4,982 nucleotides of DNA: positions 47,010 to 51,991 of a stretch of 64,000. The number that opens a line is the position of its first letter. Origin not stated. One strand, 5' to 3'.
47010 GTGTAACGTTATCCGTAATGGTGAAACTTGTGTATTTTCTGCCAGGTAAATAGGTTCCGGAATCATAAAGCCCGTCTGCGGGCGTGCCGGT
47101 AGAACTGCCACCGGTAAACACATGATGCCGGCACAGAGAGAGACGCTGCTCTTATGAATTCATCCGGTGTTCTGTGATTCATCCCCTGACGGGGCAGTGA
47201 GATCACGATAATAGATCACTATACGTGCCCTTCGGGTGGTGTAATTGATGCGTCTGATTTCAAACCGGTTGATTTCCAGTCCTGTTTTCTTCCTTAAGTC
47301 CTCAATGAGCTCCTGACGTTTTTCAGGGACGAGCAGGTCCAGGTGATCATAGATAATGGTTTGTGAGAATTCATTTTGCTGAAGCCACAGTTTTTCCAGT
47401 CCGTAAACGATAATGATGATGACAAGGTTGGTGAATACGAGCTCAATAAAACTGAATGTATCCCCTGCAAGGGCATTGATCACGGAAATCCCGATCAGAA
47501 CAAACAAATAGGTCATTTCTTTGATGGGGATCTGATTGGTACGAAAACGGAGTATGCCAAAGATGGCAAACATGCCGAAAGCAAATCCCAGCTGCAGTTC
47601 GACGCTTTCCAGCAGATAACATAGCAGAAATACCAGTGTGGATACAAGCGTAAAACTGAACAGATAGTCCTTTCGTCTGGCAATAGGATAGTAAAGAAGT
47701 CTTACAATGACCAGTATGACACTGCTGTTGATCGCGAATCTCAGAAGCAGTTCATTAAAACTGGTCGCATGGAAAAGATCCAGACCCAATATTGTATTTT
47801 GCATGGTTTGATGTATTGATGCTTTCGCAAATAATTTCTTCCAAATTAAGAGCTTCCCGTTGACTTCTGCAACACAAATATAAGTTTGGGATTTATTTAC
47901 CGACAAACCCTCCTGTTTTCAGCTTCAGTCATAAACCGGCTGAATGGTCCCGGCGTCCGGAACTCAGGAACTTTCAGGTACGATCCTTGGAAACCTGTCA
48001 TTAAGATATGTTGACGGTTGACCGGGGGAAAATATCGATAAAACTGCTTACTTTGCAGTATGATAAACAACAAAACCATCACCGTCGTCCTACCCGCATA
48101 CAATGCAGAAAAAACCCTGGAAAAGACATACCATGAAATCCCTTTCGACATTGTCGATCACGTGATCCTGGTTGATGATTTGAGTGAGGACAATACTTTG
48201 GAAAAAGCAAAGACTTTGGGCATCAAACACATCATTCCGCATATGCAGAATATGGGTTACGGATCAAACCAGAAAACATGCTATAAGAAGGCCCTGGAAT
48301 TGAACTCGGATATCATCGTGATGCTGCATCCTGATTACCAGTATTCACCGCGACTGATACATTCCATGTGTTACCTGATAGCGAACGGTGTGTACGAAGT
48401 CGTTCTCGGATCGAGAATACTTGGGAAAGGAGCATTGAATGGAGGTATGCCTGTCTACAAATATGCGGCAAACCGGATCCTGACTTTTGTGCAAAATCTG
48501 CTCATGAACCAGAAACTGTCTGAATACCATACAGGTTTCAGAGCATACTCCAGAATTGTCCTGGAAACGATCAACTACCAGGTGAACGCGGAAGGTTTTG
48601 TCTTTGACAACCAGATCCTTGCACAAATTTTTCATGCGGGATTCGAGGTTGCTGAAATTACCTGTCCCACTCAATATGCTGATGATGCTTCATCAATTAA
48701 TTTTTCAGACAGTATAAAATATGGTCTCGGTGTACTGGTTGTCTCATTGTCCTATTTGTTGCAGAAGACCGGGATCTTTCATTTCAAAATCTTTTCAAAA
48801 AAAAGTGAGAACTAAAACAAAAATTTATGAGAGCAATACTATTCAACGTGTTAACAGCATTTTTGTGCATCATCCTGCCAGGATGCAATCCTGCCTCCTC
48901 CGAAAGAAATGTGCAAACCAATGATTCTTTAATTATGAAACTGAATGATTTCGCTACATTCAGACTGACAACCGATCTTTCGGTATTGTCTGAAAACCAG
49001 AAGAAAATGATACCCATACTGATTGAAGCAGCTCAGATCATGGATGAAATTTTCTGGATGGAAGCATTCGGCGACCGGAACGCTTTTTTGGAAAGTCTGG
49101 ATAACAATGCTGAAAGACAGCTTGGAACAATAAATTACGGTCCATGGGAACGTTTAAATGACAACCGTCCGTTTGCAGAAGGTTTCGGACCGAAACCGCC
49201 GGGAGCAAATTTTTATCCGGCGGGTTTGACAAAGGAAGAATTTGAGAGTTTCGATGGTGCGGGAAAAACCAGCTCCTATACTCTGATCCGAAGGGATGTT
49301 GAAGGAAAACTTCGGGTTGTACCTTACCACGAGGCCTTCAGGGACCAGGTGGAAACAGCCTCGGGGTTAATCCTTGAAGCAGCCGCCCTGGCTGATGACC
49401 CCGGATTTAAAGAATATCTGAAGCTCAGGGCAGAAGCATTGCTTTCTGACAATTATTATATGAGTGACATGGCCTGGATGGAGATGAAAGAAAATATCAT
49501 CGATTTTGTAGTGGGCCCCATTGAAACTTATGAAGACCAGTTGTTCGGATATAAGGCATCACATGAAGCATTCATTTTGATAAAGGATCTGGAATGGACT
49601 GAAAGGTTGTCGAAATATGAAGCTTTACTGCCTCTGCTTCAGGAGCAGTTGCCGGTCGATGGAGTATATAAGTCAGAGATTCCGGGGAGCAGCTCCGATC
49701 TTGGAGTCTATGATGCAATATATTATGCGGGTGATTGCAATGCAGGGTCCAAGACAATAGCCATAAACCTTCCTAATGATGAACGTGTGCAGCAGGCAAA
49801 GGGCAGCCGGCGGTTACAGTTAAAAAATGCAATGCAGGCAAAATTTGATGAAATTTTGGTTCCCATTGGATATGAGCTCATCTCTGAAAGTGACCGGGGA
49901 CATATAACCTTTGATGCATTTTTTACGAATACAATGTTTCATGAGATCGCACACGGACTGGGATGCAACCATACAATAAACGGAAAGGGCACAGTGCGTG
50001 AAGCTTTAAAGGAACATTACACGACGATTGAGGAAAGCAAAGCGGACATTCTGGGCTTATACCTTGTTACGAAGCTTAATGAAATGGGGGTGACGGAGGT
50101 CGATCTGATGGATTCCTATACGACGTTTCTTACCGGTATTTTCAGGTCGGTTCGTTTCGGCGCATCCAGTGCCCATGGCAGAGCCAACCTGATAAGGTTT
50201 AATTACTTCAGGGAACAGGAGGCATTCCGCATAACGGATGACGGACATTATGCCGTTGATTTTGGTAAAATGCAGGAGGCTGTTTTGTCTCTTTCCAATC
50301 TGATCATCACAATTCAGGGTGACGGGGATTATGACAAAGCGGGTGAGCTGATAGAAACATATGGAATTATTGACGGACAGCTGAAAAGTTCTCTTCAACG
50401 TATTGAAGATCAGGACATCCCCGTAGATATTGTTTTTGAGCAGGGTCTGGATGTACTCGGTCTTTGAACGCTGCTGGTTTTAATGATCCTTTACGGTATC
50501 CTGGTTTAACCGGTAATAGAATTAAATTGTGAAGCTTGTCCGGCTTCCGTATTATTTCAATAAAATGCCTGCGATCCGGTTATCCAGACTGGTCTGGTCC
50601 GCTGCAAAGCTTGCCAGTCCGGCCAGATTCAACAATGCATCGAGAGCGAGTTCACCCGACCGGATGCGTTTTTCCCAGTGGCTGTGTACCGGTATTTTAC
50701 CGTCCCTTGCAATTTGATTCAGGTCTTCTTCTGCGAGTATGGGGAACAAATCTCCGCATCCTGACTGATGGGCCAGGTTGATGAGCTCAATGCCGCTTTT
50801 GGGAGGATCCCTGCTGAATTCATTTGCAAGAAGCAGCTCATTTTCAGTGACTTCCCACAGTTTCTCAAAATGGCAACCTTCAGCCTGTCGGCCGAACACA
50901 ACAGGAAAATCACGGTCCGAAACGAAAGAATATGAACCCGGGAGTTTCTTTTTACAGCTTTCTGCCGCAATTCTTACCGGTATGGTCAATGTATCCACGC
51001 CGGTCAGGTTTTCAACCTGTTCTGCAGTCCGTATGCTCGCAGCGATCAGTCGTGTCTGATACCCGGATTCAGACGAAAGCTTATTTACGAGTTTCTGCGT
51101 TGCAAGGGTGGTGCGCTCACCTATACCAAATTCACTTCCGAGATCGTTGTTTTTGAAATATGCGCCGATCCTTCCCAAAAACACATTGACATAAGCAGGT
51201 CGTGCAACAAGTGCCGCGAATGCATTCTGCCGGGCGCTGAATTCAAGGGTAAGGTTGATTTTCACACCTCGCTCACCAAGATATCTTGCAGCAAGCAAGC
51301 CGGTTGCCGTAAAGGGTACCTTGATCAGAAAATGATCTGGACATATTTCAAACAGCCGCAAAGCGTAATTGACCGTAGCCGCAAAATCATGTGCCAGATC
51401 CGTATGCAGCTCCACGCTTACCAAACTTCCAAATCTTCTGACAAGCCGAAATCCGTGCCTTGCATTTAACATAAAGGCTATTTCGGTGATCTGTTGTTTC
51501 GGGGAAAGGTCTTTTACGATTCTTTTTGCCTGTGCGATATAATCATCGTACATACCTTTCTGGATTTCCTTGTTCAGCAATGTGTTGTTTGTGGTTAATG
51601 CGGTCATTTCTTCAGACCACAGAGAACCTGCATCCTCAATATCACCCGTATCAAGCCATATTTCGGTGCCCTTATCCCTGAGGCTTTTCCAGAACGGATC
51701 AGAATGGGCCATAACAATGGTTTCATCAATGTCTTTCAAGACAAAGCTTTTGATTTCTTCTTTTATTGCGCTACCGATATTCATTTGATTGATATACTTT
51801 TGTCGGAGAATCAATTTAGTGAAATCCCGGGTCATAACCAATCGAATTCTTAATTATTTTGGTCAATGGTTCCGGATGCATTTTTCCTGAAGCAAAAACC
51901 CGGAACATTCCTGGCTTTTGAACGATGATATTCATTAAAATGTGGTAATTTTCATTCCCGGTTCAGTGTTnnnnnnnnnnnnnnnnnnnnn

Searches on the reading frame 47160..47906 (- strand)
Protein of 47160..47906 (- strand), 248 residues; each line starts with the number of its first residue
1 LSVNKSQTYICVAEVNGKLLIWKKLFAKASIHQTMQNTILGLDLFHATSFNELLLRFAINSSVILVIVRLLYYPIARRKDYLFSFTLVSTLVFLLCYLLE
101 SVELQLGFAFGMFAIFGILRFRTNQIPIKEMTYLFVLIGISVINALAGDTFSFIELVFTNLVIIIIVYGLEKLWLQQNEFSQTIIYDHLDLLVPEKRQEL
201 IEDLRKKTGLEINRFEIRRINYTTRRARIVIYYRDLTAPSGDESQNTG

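Call 87: search_protein_families(library=pfam, proteins=[window:47160-47906:-], max_evalue=0.0001)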
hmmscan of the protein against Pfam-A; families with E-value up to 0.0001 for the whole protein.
window:47160-47906:- (248 aa): 1 family
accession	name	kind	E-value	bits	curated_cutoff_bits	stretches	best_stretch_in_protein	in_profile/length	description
PF16316.10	DUF4956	-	2e-45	155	30.6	1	63-233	4-169/169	Domain of unknown function (DUF4956)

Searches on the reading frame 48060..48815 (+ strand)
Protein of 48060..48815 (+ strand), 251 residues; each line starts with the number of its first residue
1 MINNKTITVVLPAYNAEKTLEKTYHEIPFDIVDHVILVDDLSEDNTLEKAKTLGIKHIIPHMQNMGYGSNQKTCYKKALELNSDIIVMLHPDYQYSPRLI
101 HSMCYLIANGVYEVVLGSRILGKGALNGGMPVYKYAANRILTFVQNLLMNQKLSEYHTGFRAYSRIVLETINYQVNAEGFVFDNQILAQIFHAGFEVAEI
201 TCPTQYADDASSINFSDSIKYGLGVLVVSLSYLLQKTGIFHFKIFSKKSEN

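Call 87: search_protein_families(library=pfam, proteins=[window:48060-48815:+], max_evalue=0.0001)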
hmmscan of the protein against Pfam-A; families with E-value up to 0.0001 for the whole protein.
window:48060-48815:+ (251 aa): 1 family
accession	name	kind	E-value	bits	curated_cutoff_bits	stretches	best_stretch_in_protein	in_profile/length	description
PF00535.33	Glycos_transf_2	-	9.7e-18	65.1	23.3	1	8-170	1-166/168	Glycosyl transferase family 2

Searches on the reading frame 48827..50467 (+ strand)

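Call 87: search_protein_families(library=pfam, proteins=[window:48827-50467:+], max_evalue=0.0001)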
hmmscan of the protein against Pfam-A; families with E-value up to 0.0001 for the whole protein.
window:48827-50467:+ (546 aa): 1 family
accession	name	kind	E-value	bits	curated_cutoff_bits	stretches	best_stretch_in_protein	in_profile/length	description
PF03571.21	Peptidase_M49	-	2.2e-09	36.7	21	1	209-379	142-306/548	Peptidase family M49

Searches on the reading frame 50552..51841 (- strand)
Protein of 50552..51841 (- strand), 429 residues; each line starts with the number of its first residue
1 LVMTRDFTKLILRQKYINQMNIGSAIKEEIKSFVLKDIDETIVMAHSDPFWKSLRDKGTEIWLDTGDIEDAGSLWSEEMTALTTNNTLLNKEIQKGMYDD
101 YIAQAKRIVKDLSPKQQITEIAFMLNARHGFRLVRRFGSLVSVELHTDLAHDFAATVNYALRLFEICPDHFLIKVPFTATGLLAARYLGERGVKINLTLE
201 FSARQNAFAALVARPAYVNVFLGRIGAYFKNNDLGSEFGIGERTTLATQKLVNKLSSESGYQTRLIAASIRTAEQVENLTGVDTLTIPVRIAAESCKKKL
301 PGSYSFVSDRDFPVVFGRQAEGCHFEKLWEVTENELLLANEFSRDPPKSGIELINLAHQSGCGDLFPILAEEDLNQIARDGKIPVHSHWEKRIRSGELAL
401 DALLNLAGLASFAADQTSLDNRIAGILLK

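Call 88: search_protein_families(library=pfam, proteins=[window:50552-51841:-], max_evalue=0.0001)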
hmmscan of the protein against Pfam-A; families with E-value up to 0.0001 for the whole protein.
window:50552-51841:- (429 aa): 1 family
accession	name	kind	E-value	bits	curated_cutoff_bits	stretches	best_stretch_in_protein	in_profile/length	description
PF00923.25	TAL_FSA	-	8.6e-39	134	27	1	61-301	1-238/285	Transaldolase/Fructose-6-phosphate aldolase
